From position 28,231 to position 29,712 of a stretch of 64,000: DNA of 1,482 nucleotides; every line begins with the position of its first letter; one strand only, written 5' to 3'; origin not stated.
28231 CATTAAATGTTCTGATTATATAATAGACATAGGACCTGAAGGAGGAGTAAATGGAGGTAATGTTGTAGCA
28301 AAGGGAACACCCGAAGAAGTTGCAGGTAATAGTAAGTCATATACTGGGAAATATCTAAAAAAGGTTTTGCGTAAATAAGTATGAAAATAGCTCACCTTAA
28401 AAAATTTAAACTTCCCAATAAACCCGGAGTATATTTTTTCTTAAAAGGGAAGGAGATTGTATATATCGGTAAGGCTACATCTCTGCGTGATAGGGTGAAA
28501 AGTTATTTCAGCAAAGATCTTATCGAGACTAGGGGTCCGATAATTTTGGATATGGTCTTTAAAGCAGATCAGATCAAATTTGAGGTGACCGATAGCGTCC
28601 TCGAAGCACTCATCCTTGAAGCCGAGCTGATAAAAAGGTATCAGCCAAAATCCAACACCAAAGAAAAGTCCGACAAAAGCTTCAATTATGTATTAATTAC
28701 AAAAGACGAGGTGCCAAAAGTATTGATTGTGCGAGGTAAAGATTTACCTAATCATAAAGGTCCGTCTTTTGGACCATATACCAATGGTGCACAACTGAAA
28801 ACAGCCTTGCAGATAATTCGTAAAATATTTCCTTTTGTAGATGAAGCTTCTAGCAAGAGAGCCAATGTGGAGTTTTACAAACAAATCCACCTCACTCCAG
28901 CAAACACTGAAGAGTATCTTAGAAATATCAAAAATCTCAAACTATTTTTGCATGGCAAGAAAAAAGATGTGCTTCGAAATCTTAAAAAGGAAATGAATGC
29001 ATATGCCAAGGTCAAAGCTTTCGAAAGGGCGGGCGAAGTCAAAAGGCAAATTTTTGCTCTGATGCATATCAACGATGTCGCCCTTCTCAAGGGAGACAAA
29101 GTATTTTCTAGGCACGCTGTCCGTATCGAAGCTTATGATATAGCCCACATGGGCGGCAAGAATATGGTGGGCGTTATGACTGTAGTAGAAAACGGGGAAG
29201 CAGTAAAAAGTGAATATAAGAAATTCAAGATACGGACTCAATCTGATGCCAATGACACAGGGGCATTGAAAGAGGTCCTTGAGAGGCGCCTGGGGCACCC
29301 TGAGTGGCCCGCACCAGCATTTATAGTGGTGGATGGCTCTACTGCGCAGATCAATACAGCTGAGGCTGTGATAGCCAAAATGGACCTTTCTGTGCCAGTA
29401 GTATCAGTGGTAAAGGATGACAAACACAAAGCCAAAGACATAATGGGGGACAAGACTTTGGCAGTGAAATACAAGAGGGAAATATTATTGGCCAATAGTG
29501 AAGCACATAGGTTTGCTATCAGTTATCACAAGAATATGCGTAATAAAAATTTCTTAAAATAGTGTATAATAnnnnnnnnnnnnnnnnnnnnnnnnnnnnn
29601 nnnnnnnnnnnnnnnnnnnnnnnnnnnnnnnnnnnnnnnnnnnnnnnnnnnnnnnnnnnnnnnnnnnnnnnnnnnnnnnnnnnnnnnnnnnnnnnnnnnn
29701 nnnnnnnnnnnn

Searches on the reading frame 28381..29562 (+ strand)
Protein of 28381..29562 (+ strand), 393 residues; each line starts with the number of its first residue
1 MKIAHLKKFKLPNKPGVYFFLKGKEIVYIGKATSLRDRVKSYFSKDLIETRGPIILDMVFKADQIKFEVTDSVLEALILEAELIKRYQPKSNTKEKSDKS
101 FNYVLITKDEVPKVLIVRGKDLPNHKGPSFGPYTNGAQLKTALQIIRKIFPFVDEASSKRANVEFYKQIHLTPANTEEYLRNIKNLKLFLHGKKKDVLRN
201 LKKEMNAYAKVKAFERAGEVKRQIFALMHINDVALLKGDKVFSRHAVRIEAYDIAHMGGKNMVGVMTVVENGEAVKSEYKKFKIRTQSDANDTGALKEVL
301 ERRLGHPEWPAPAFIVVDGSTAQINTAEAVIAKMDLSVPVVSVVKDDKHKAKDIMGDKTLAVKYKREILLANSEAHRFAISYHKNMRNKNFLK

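Call 86: search_protein_families(library=pfam, proteins=[window:28381-29562:+], max_evalue=0.00001)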
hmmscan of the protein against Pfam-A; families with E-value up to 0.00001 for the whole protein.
window:28381-29562:+ (393 aa): 2 families
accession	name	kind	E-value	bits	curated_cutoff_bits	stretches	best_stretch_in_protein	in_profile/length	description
PF08459.17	UvrC_RNaseH_dom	-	2.1e-31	109.4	22.3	1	245-380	9-159/159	UvrC RNAse H endonuclease domain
PF02151.25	UVR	-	8.9e-06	25.7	21.5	0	195-227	1-33/36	UvrB/uvrC motif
